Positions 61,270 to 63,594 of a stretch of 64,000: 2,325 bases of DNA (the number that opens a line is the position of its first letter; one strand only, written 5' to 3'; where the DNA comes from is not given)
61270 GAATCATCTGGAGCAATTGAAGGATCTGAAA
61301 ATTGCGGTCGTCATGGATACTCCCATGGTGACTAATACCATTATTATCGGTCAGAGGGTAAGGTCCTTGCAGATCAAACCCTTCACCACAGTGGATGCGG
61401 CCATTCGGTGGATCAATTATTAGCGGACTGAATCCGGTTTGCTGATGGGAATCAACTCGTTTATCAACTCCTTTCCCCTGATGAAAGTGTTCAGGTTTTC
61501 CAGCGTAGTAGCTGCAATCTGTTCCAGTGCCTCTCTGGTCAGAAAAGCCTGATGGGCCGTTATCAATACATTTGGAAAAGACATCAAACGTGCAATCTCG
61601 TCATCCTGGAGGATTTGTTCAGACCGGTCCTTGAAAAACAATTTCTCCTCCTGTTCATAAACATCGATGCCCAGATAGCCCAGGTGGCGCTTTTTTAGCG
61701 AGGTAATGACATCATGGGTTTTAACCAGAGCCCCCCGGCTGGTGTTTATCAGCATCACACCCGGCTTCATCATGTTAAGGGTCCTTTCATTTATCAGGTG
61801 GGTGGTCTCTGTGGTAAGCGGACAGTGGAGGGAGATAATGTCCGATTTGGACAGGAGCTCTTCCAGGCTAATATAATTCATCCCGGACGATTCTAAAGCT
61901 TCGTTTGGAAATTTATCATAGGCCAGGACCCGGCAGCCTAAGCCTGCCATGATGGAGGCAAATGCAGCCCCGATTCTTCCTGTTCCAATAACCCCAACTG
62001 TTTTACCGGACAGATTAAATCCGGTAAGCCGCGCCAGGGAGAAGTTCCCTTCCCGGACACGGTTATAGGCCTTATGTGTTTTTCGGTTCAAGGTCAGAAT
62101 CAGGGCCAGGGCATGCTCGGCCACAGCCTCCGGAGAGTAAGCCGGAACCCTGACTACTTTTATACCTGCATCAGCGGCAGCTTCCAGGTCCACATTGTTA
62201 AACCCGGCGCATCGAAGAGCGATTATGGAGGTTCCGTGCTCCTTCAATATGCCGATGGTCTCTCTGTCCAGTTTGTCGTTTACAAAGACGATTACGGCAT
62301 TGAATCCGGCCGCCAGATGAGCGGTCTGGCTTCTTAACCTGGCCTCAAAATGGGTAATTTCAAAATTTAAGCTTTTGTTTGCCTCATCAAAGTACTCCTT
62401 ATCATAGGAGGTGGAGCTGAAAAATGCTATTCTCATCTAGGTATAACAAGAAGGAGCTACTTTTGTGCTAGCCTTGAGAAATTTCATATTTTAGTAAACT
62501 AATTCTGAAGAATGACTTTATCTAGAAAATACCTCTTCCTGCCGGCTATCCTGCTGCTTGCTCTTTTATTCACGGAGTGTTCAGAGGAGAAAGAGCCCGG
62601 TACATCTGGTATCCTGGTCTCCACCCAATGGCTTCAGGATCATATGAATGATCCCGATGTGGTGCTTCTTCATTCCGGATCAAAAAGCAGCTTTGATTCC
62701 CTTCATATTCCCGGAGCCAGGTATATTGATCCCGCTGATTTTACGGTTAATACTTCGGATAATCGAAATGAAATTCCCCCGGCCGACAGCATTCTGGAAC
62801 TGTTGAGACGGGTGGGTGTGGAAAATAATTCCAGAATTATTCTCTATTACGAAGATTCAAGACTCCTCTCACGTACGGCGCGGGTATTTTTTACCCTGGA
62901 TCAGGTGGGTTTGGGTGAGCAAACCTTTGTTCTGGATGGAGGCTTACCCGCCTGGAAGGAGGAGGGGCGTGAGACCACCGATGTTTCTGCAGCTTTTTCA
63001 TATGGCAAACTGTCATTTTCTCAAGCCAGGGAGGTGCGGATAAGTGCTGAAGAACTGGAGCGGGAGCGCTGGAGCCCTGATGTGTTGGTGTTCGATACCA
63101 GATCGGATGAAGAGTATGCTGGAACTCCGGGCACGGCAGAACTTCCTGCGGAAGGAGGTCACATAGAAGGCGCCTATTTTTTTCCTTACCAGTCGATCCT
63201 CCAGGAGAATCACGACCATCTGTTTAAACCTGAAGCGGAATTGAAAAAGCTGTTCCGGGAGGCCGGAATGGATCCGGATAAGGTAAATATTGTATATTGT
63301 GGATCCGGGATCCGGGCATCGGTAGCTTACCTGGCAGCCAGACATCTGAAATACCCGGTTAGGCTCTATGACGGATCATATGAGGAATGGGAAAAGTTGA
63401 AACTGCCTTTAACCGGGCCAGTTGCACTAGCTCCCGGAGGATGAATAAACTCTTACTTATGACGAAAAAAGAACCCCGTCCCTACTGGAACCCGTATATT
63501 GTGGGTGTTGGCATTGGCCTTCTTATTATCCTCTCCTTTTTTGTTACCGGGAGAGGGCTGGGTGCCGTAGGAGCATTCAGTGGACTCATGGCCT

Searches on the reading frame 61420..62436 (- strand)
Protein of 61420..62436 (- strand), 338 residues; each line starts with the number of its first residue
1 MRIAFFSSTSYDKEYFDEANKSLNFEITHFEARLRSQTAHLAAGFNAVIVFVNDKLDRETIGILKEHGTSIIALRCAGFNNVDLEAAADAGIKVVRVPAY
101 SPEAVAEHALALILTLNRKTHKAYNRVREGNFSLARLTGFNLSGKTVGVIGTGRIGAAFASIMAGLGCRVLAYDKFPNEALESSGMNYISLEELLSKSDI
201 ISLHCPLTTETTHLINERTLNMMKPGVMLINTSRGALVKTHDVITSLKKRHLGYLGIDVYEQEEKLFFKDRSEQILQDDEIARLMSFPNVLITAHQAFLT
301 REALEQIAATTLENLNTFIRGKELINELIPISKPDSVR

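Call 42: search_protein_families(library=ncbifam, proteins=[window:61420-62436:-], max_evalue=0.00001)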
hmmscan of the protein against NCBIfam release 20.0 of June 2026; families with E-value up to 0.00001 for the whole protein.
window:61420-62436:- (338 aa): 23 families
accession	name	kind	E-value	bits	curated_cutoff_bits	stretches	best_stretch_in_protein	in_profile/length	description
NF000492.1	vanH_gen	exception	1.9e-71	240.7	540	1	5-318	3-310/312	D-lactate dehydrogenase VanH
NF006374.0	PRK08605.1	subfamily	1.4e-60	205.1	356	1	1-313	2-316/332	D-lactate dehydrogenase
NF009127.0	PRK12480.1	equivalog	6.4e-60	202.9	579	1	2-313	3-314/330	D-lactate dehydrogenase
NF000004.1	vanH-D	exception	7.4e-58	196.2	550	1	30-320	34-318/323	D-lactate dehydrogenase VanH-D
TIGR01327.1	PGDH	equivalog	1.8e-57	195.3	454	1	35-323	31-305/525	phosphoglycerate dehydrogenase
NF000151.1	vanH-Ac1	exception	1.1e-55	189.4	750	1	16-321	50-350/351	D-lactate dehydrogenase VanH-Ac1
NF000128.1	vanH-Sc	exception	1.2e-55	189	650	1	2-314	20-326/337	D-lactate dehydrogenase VanH-Sc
NF000112.1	vanH-Amyco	exception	2.5e-55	188.1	625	1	46-318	73-339/348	VanH-AOV family D-lactate dehydrogenase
NF009714.1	PRK13243.1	equivalog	3.6e-55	187.6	455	1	44-323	45-317/332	glyoxylate reductase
NF000371.1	vanH_Agroup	exception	3.8e-55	187.4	700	1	42-323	44-320/322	VanH-A/VanH-Pt family D-lactate dehydrogenase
NF005069.0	PRK06487.1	equivalog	1.8e-52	178.4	448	1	2-323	5-315/320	2-hydroxyacid dehydrogenase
NF005387.0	PRK06932.1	equivalog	1.6e-45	155.4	492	1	1-320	2-311/314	2-hydroxyacid dehydrogenase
NF006263.0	PRK08410.1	equivalog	6.9e-45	153.8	389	1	46-322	42-310/311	D-2-hydroxyacid dehydrogenase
NF008759.0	PRK11790.1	equivalog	4.8e-44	150.7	404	1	71-320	79-318/410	phosphoglycerate dehydrogenase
NF005750.0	PRK07574.1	equivalog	8.9e-38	130.3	329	1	78-328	124-366/386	NAD-dependent formate dehydrogenase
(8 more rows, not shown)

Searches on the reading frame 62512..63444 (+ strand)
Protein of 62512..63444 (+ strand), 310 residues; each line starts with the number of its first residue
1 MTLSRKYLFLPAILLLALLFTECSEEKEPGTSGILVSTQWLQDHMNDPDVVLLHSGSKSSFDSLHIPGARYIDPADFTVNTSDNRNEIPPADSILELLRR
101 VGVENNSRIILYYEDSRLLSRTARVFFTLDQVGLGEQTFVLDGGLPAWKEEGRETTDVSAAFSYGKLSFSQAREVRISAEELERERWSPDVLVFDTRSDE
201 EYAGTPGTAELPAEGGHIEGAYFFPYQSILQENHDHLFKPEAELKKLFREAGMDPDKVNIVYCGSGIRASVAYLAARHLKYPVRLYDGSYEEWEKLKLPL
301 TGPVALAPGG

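Call 42: search_protein_families(library=ncbifam, proteins=[window:62512-63444:+], max_evalue=0.00001)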
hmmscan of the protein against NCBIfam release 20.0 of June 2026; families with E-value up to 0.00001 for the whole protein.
window:62512-63444:+ (310 aa): 2 families
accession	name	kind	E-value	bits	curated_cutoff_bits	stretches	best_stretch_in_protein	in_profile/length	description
NF008557.0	PRK11493.1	equivalog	1e-26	93.7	250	1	32-294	3-270/281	3-mercaptopyruvate sulfurtransferase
NF040901.1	SeO3_TeO2_ExtH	equivalog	7.4e-20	71.3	200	2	49-178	68-204/430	selenite/tellurite reduction operon rhodanese-like protein ExtH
